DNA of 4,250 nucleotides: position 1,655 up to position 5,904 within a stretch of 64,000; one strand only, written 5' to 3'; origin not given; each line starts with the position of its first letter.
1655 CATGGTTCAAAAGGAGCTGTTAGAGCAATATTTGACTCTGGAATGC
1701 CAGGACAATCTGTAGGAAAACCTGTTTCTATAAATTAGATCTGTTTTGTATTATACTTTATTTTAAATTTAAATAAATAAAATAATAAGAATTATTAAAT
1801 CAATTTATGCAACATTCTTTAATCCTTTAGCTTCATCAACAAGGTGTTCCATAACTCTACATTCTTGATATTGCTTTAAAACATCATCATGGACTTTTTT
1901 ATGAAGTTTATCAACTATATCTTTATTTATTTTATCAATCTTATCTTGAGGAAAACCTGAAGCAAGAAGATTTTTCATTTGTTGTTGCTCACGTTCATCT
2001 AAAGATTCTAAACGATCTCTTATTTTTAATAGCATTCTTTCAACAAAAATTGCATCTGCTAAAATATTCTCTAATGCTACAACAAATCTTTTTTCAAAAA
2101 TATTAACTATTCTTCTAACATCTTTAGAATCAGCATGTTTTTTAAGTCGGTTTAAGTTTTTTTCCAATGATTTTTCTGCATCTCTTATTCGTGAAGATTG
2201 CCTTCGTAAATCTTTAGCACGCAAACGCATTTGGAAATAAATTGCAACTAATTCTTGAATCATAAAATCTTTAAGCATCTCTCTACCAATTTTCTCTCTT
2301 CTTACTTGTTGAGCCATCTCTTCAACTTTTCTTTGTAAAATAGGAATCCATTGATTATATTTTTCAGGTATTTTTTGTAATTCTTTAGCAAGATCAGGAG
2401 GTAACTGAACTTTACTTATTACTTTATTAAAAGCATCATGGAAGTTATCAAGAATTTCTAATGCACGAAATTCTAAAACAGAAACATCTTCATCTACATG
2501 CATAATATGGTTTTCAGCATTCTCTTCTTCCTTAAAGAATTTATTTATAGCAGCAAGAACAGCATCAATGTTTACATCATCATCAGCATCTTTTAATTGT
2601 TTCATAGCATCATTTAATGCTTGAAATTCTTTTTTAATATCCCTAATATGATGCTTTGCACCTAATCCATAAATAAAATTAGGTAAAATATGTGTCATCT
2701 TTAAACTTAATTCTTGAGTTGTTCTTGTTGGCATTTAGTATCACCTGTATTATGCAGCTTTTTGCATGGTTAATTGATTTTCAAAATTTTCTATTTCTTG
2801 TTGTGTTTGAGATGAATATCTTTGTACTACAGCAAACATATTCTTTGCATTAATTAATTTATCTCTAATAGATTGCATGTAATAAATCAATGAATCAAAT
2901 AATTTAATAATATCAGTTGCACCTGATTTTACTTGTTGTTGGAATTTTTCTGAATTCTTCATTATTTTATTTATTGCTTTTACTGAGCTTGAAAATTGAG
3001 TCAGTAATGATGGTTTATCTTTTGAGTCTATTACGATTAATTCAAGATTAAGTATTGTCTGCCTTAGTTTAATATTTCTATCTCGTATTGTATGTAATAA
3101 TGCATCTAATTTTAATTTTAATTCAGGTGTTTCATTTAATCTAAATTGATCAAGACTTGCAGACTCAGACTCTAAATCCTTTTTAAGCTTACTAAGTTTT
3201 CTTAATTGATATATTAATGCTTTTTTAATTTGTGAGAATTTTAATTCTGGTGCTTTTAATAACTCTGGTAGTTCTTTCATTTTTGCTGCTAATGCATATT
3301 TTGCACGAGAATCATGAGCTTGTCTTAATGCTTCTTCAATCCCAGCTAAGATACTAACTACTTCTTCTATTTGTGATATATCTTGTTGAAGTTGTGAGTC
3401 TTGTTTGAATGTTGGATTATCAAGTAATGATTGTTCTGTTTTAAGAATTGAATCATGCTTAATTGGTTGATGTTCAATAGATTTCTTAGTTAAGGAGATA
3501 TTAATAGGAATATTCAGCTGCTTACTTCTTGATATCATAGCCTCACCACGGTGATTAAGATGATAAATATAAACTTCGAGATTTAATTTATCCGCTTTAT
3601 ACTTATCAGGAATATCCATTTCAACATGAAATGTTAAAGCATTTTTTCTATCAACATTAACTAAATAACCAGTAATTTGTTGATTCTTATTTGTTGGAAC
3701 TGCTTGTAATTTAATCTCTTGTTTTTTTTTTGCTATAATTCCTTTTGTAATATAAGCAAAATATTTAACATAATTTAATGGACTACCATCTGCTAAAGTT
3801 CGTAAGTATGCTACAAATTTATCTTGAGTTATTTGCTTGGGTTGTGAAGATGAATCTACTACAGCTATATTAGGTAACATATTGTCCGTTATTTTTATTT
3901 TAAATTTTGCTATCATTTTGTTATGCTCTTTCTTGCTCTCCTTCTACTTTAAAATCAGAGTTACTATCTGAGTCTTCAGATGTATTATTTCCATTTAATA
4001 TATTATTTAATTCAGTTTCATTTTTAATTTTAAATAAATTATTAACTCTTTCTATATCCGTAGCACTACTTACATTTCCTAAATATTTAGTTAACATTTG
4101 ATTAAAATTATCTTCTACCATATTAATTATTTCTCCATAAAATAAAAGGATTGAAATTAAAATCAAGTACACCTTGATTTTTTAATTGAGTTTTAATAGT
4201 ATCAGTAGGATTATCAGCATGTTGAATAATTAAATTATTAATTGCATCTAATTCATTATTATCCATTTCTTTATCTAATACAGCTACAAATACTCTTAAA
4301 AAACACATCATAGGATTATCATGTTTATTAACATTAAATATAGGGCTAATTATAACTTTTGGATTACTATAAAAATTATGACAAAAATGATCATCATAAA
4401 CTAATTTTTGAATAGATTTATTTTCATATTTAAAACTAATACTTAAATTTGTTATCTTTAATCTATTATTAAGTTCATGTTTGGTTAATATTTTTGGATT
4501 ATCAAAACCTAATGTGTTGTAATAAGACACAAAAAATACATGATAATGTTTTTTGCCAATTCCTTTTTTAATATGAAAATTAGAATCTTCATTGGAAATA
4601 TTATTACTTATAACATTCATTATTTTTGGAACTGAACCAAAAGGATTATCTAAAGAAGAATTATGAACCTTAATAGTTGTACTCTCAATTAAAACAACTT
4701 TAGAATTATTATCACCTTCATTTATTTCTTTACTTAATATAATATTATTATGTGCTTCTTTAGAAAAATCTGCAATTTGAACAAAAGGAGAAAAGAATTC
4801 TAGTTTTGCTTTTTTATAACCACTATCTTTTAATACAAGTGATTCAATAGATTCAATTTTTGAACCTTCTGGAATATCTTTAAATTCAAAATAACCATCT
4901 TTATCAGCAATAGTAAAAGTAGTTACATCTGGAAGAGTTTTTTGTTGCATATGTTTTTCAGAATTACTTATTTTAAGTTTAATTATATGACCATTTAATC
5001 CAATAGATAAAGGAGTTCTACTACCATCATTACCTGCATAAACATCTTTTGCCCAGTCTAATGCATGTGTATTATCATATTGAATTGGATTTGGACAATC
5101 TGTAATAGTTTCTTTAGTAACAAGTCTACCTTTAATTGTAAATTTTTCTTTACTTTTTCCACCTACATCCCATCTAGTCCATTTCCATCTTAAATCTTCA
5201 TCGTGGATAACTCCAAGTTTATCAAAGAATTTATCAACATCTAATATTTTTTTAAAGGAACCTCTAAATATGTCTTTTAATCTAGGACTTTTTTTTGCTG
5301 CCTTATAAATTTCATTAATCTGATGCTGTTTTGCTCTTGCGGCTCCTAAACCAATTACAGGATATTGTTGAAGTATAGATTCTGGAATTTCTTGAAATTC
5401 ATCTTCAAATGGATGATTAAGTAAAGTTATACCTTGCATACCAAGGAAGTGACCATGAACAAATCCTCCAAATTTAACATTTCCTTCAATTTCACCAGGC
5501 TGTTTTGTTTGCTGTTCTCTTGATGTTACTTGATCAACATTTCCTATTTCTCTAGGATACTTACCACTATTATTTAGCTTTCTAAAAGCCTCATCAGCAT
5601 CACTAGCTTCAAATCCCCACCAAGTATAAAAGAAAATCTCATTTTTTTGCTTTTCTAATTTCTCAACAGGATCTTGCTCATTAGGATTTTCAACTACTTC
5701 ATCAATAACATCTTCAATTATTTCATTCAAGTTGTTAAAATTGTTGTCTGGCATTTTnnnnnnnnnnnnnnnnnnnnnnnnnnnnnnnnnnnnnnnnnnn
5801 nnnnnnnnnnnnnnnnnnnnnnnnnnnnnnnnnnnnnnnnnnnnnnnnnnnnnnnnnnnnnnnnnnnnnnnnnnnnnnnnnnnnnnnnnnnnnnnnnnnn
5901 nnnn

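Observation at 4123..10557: Cluster of large uncharacterised proteins, including an 877-aa protein with two tandem Zn-amidohydrolase-like domains and paralogous membrane modules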

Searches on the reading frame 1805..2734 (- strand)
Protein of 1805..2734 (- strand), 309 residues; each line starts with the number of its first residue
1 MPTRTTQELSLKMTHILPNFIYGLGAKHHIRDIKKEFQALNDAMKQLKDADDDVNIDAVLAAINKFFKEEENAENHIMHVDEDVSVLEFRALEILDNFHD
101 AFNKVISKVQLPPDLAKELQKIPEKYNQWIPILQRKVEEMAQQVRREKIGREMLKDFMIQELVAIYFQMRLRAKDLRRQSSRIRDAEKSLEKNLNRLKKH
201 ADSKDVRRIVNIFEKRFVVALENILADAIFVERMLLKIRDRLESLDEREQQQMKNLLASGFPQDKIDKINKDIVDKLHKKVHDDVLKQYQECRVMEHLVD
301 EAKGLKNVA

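Call 4: search_protein_families(library=pfam, proteins=[window:1805-2734:-], max_evalue=0.1)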
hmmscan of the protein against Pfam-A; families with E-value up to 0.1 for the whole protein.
window:1805-2734:- (309 aa): 2 families
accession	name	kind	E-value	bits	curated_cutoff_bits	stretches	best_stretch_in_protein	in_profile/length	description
PF12495.13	Vip3A_N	-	0.0024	18.2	25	1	93-182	52-141/177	Vegetative insecticide protein 3A N terminal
PF00745.25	GlutR_dimer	-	0.032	15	22.9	0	232-280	23-72/99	Glutamyl-tRNAGlu reductase, dimerisation domain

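Call 5: search_protein_families(library=ncbifam, proteins=[window:1805-2734:-], max_evalue=0.1)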
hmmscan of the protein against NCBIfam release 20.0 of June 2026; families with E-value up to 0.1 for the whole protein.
window:1805-2734:- (309 aa): 0 families

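Call 18: search_protein_families(library=phrogs, proteins=[window:1805-2734:-], max_evalue=0.1)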
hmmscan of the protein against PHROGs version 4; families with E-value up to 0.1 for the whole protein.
window:1805-2734:- (309 aa): 1 family
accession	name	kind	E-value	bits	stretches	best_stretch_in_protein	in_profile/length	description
phrog_1988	-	unknown function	0.054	14.8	0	250-288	10-48/106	-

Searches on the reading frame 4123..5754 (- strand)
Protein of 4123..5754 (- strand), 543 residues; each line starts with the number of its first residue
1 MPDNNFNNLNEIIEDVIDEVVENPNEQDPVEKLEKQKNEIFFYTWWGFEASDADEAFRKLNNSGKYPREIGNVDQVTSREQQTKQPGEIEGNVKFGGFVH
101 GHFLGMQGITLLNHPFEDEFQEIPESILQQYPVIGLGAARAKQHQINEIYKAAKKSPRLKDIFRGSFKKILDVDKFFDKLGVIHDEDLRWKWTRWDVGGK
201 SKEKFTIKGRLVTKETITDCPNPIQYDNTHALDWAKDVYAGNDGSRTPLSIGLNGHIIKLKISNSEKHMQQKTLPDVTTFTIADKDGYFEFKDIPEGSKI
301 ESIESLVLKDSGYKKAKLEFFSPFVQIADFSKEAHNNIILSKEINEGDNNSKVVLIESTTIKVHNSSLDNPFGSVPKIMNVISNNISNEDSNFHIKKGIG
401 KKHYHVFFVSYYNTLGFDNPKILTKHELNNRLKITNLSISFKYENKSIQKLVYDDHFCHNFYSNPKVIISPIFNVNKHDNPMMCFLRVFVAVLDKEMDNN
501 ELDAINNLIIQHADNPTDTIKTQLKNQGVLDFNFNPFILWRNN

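Call 4: search_protein_families(library=pfam, proteins=[window:4123-5754:-], max_evalue=0.1)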
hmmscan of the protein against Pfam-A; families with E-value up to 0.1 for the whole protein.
window:4123-5754:- (543 aa): 0 families

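Call 5: search_protein_families(library=ncbifam, proteins=[window:4123-5754:-], max_evalue=0.1)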
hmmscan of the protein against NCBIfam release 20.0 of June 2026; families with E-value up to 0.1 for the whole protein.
window:4123-5754:- (543 aa): 0 families

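Call 18: search_protein_families(library=phrogs, proteins=[window:4123-5754:-], max_evalue=0.1)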
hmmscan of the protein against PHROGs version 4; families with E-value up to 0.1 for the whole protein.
window:4123-5754:- (543 aa): 0 families

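Call 91: find_related_loci(query=window:4123-5754:-, collection=viral_contigs, flank=10000)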
Query window:4123-5754:- (543 aa) in viral_contigs; peptide patterns used: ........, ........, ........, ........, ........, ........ (x = any residue, [..] = any of these).
6 stretches matched a pattern, but none encodes a relative of the query by tblastn (E <= 1e-3).

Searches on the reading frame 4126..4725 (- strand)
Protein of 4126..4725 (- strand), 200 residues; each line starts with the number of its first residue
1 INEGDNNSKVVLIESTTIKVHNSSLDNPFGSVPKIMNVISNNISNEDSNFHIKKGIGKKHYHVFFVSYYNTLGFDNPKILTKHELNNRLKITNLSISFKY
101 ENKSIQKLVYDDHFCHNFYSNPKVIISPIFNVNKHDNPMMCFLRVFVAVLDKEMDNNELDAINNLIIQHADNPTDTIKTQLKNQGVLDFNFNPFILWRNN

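Call 29: search_protein_families(library=pfam, proteins=[window:4126-4725:-], max_evalue=10)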
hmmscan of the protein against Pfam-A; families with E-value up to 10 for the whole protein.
seq(200 aa): 0 families

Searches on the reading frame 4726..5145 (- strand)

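Call 29: search_protein_families(library=pfam, proteins=[window:4726-5145:-], max_evalue=10)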
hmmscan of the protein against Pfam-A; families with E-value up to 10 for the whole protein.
seq(140 aa): 1 family
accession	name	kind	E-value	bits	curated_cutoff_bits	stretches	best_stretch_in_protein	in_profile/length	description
PF13715.12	CarbopepD_reg_2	-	0.16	12.5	32.2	1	75-96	25-46/88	CarboxypepD_reg-like domain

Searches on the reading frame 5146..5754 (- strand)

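Call 29: search_protein_families(library=pfam, proteins=[window:5146-5754:-], max_evalue=10)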
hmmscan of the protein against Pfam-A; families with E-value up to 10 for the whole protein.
seq(203 aa): 1 family
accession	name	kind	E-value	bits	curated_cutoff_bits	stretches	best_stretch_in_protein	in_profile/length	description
PF01949.23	Endo_dU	-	0.24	11.2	32.7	1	26-69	128-170/182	Endonuclease dU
